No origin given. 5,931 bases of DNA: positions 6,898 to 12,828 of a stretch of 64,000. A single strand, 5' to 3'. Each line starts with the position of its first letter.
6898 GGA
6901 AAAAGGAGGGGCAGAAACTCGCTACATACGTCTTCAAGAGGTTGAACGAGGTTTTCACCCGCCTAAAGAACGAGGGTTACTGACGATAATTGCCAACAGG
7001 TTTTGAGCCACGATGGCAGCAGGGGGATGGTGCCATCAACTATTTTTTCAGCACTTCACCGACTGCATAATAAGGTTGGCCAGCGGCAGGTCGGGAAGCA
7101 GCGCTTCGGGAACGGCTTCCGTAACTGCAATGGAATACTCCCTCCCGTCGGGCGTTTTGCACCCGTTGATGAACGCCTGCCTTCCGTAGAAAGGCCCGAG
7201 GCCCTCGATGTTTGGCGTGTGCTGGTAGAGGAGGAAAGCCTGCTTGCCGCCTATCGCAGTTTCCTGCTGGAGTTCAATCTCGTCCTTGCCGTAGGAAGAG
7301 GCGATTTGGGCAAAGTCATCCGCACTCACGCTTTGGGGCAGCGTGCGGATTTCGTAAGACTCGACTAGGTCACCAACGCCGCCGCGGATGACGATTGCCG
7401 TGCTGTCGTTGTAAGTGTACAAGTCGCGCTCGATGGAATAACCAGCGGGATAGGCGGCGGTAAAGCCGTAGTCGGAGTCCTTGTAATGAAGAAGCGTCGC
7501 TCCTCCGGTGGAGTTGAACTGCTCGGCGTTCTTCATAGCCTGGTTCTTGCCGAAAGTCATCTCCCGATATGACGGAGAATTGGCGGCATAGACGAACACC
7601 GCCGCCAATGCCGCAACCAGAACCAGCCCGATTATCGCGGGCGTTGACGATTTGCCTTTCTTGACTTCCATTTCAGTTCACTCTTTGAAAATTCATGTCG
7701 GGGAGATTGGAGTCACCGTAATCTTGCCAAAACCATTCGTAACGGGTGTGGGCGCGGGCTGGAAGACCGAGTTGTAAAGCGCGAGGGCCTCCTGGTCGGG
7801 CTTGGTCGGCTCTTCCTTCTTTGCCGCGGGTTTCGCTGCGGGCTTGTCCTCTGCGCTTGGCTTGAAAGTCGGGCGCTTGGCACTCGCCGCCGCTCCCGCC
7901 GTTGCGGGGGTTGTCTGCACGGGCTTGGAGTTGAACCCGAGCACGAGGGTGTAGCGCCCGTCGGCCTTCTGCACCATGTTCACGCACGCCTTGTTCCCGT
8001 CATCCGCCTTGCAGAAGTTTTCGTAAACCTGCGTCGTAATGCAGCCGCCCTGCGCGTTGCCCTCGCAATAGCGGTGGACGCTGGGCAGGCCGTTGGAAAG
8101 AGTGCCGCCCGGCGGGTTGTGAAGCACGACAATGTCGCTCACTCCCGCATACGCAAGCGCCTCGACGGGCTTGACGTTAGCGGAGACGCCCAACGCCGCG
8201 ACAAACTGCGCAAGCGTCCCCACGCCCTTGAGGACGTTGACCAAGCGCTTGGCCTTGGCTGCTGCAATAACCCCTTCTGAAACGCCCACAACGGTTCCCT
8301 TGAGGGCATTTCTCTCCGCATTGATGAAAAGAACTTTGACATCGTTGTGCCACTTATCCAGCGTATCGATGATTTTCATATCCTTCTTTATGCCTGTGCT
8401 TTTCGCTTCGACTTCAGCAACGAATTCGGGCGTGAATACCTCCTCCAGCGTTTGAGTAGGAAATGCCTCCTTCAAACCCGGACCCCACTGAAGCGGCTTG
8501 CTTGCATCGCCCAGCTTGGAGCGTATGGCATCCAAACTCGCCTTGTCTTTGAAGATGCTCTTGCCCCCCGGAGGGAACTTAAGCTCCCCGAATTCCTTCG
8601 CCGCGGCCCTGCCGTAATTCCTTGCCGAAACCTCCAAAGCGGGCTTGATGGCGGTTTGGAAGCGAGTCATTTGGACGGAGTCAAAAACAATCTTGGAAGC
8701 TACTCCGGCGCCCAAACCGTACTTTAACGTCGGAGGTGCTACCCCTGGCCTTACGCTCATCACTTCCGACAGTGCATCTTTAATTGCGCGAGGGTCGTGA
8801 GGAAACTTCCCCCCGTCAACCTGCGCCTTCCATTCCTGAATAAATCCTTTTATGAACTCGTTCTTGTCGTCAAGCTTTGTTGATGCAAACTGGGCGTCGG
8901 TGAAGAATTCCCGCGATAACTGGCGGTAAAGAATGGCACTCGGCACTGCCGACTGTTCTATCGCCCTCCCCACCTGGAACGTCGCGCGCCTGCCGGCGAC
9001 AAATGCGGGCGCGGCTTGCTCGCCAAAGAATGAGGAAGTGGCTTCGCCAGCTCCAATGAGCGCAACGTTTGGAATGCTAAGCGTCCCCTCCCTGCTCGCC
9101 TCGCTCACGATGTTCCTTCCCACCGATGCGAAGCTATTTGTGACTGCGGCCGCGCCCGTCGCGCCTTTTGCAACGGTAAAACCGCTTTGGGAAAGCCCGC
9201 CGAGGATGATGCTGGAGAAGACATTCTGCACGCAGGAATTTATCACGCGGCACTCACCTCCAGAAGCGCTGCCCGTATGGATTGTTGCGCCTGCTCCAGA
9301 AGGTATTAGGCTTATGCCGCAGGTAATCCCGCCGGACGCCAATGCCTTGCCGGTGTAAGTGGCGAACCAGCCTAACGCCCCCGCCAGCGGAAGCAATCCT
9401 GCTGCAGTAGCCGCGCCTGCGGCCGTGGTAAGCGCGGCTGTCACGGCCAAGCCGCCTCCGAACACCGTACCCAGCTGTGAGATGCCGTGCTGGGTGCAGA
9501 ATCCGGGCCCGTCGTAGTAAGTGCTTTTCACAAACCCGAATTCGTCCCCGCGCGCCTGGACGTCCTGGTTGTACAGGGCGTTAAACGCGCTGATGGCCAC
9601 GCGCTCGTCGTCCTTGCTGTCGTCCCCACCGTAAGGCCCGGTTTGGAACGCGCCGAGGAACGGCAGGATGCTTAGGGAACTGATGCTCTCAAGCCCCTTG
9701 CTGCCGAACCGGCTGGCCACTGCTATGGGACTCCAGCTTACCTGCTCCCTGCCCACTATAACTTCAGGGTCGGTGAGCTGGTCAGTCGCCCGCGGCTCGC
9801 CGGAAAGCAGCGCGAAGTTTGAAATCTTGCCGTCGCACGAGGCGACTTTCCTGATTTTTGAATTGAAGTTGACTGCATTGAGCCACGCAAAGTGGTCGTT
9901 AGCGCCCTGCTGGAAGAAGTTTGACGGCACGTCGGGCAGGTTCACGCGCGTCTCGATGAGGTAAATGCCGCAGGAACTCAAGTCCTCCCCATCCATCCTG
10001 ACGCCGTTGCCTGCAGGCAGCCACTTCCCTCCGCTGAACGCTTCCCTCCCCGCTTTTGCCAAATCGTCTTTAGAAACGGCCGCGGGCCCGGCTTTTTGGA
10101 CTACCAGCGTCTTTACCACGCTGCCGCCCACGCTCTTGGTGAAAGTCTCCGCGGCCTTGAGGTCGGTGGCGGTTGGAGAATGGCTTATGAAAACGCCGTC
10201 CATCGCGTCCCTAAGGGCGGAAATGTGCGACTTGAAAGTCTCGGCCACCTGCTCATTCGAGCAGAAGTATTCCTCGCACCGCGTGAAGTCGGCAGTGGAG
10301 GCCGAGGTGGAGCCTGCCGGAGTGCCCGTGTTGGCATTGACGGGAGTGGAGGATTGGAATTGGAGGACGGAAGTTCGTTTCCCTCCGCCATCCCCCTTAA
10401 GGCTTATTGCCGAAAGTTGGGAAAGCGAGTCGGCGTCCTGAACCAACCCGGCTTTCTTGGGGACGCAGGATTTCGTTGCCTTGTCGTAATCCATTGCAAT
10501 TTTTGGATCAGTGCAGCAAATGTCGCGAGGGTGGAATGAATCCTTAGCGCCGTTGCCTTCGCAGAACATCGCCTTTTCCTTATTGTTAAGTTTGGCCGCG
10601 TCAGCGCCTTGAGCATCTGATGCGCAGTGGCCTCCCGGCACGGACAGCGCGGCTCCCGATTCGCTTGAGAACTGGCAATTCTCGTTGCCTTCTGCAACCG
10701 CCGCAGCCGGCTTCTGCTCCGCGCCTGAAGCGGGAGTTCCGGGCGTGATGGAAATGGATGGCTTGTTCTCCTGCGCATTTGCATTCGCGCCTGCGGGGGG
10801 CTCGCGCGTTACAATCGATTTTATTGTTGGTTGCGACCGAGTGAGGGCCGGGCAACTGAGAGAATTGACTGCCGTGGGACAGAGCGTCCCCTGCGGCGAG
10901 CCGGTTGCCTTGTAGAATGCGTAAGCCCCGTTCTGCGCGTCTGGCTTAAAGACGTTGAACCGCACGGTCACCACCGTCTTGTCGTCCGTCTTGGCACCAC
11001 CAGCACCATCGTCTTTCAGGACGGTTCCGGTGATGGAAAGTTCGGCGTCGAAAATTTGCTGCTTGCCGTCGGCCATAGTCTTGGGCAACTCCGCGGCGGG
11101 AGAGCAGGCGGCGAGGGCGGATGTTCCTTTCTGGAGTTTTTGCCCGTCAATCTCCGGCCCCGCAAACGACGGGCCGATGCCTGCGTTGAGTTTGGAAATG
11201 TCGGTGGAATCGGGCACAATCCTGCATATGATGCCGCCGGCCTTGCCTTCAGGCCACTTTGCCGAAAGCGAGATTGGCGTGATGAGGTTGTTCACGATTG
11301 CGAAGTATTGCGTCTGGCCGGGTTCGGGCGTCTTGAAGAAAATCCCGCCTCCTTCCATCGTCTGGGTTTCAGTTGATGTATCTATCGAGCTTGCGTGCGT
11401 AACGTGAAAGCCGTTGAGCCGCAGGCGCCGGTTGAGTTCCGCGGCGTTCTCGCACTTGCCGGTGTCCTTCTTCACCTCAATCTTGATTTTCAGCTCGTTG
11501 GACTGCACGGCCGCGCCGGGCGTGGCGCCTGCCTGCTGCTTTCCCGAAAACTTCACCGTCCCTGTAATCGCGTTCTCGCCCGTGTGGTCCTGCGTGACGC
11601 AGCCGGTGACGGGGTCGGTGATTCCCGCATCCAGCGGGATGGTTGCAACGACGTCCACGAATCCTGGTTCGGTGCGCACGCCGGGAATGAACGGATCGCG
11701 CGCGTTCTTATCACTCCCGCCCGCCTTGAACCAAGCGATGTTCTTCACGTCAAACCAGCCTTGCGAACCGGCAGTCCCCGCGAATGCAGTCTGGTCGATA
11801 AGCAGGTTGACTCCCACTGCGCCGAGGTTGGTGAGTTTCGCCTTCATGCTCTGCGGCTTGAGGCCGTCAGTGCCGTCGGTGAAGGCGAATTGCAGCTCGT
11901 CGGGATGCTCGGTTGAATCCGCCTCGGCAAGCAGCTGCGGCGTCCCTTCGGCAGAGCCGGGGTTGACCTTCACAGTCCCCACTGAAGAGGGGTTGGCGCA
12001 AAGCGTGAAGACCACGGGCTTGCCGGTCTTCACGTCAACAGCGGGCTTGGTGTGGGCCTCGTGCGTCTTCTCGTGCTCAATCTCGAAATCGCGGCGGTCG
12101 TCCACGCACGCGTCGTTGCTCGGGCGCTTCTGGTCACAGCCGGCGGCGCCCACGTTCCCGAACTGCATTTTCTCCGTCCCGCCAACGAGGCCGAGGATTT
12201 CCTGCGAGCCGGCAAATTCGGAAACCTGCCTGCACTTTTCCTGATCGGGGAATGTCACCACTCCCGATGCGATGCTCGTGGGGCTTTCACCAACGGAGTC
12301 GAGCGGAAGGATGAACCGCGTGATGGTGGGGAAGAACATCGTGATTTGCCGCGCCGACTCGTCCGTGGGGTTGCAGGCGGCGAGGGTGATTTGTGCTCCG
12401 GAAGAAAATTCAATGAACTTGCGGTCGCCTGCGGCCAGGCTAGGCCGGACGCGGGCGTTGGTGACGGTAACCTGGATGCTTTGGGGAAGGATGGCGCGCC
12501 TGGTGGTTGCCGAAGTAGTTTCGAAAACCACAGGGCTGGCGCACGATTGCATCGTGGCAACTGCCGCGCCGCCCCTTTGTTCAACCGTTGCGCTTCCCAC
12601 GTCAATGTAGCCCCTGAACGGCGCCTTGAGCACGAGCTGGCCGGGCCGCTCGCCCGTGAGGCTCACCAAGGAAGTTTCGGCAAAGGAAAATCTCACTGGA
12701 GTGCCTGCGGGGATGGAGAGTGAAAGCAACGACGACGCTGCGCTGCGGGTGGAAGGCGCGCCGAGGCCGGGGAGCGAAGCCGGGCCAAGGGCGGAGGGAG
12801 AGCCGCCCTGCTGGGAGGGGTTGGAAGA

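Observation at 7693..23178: Single 15.5-kb ORF encoding a 5,161-aa membrane-anchored, repeat-built, cysteine-rich giant protein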

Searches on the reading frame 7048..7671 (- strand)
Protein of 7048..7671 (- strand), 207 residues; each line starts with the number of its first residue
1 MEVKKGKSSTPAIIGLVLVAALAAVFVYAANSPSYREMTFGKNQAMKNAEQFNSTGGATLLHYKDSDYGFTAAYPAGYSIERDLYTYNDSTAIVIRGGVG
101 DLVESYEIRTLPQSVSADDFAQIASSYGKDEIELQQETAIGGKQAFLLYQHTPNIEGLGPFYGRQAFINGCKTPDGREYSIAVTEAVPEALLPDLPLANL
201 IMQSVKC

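Call 7: search_protein_families(library=pfam, proteins=[window:7048-7671:-], max_evalue=0.01)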
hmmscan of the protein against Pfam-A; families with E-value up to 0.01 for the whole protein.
window:7048-7671:- (207 aa): 0 families

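Call 18: find_encoding_contigs(protein=window:7048-7671:-, flank=10000, max_places=6)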
Protein window:7048-7671:- (207 aa): 2 contigs read that carry it; 2 places shown.
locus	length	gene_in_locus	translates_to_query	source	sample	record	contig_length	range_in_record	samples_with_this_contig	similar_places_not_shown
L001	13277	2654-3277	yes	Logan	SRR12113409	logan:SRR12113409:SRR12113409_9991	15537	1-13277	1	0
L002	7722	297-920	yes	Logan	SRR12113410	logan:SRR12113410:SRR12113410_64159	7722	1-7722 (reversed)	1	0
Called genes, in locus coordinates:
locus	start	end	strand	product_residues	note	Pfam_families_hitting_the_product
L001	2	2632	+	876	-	?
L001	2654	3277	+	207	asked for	-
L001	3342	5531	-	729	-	-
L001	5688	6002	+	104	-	PF04242:DUF424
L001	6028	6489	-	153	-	PF01850:PIN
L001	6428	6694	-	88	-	-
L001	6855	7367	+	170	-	-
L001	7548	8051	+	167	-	-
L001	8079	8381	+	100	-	-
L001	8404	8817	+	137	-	-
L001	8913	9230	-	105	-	-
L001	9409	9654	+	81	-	-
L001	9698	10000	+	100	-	-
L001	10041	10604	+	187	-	-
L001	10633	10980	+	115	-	-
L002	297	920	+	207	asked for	-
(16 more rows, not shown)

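Call 83: search_protein_families(library=ncbifam, proteins=[window:7048-7671:-], max_evalue=0.1)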
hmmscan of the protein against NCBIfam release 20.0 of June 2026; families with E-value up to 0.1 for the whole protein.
window:7048-7671:- (207 aa): 0 families

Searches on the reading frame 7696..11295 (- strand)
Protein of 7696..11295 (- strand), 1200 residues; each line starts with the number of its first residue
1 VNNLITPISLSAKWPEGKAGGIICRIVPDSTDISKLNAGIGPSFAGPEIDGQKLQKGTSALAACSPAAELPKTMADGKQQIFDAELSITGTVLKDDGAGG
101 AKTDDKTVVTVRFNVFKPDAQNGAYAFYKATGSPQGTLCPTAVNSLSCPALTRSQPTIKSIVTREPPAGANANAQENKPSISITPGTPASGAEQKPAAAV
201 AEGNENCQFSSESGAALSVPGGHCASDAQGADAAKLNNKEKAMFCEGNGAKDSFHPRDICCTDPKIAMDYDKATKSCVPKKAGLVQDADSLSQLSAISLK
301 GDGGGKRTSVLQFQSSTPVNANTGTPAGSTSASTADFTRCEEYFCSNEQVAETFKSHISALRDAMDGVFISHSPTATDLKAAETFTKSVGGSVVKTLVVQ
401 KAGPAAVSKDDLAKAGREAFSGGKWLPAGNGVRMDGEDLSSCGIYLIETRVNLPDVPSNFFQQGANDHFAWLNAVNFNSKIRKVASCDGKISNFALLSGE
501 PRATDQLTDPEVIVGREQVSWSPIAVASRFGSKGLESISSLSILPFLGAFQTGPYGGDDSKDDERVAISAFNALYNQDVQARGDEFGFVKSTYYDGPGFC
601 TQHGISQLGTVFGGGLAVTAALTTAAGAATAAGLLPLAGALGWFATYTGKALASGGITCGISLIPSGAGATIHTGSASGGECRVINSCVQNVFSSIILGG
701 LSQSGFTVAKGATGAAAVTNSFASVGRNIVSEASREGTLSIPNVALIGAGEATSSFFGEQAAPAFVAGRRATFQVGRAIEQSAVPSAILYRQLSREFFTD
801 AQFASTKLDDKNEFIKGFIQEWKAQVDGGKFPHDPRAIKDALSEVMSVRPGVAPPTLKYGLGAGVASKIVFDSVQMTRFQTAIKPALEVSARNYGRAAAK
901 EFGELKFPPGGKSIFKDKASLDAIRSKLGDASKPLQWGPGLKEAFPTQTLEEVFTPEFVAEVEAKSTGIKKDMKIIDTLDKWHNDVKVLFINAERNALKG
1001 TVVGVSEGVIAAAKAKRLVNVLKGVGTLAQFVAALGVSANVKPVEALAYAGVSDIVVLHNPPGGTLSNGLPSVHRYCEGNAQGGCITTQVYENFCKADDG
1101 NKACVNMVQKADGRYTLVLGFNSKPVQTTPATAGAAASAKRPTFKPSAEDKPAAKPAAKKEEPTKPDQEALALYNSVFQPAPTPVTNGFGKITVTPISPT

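Call 8: search_protein_families(library=pfam, proteins=[window:7696-11178:-], max_evalue=1)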
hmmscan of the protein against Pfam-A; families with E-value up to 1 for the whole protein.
window:7696-11178:- (1161 aa): 1 family
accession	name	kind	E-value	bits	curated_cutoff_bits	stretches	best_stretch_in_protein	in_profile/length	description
PF00619.27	CARD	-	0.044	14.3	23.9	1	912-957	28-73/85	Caspase recruitment domain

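Call 27: search_protein_representatives(protein=window:7696-11295:-)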
Query: 1200 residues. Proteins with E-value up to 0.001 (for the whole library): 2; up to 1e-10: 1; up to 1e-30: 1. The best 2 are listed.
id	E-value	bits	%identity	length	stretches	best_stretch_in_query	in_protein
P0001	0.0e+00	2639.1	99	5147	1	1-1200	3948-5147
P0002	3.5e-05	38.8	27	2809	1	537-1105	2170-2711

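Call 30: find_encoding_contigs(protein=P0002, flank=10000, max_places=6)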
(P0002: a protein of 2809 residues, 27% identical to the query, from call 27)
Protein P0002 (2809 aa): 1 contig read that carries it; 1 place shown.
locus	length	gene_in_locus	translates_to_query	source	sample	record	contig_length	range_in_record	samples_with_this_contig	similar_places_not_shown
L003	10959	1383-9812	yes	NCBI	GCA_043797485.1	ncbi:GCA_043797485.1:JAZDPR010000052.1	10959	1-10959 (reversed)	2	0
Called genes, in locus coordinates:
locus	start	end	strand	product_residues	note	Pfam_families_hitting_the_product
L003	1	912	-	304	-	PF13173:AAA_14, PF13635:DUF4143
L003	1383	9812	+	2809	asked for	PF13620:CarboxypepD_reg (weak)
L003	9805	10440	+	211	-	-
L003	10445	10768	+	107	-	-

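Call 83: search_protein_families(library=ncbifam, proteins=[window:7696-11178:-], max_evalue=0.1)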
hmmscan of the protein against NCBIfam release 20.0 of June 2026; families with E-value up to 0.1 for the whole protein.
window:7696-11178:- (1161 aa): 0 families

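Call 102: list_cluster_members(proteins=[P0001, P0002])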
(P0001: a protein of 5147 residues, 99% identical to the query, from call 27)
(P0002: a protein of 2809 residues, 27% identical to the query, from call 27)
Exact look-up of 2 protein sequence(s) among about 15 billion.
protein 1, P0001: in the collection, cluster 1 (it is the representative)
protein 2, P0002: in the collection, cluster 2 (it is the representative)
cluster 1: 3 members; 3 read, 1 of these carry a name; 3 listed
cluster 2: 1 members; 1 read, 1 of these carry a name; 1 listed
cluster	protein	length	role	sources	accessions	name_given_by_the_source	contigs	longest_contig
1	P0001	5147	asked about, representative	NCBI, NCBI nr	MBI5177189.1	Ig-like domain-containing protein [Candidatus Micrarchaeota archaeon]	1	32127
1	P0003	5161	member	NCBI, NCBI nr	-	-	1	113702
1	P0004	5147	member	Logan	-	-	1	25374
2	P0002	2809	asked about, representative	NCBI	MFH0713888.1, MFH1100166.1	MAG: carboxypeptidase-like regulatory domain-containing protein [Candidatus Micrarchaeota ...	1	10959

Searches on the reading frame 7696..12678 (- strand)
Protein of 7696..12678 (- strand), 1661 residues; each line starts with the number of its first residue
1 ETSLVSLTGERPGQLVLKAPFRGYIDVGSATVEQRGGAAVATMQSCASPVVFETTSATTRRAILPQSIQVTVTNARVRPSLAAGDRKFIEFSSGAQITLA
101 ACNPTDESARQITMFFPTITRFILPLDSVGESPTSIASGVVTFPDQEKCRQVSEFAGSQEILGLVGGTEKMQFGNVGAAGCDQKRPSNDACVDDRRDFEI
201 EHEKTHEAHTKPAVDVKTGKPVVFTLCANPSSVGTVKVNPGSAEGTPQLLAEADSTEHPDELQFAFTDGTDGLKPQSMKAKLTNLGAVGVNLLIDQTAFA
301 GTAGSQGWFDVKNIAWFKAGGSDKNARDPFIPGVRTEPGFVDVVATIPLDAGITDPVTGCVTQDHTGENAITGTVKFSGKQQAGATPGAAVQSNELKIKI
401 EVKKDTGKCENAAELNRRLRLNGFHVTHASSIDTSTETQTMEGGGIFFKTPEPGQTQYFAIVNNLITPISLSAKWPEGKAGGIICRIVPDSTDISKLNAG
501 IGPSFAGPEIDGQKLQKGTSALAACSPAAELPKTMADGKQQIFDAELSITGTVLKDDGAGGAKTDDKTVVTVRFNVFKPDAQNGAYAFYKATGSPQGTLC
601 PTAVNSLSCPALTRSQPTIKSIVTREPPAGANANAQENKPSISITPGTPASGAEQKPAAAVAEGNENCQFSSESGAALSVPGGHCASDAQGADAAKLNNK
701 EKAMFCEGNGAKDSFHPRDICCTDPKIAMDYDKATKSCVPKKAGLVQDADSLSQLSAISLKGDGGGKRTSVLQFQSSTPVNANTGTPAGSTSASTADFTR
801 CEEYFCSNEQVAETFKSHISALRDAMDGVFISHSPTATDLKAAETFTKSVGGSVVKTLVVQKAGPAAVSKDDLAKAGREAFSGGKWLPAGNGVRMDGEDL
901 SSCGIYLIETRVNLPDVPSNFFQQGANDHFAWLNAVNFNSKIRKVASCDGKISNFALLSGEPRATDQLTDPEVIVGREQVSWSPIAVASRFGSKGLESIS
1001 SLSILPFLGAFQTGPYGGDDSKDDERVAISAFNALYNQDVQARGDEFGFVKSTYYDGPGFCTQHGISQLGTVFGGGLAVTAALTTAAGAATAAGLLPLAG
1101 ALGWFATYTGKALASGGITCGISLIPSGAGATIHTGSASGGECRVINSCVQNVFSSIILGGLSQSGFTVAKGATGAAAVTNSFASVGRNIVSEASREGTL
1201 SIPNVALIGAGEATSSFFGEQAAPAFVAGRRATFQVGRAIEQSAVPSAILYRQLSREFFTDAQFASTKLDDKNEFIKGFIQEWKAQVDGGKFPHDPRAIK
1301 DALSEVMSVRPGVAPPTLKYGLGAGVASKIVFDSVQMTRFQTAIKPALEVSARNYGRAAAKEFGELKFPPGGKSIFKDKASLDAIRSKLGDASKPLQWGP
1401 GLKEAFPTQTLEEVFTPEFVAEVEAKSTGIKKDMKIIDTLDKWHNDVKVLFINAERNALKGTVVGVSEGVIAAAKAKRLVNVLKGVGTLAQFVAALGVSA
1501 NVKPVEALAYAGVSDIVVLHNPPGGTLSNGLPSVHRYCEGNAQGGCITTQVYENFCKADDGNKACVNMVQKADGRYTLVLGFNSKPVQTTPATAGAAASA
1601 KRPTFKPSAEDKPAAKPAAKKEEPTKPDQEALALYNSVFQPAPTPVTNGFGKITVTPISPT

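Call 13: search_solved_structures(query=window:7696-12678:-, max_evalue=1)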
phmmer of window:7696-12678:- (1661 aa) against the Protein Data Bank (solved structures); distinct sequences matched with E-value up to 1: 0.

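Call 15: find_homologous_proteins(query=window:7696-12561:-, max_evalue=0.001)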
Query window:7696-12561:-: 8000 candidates shared short words with the query, none scored E <= 0.001.
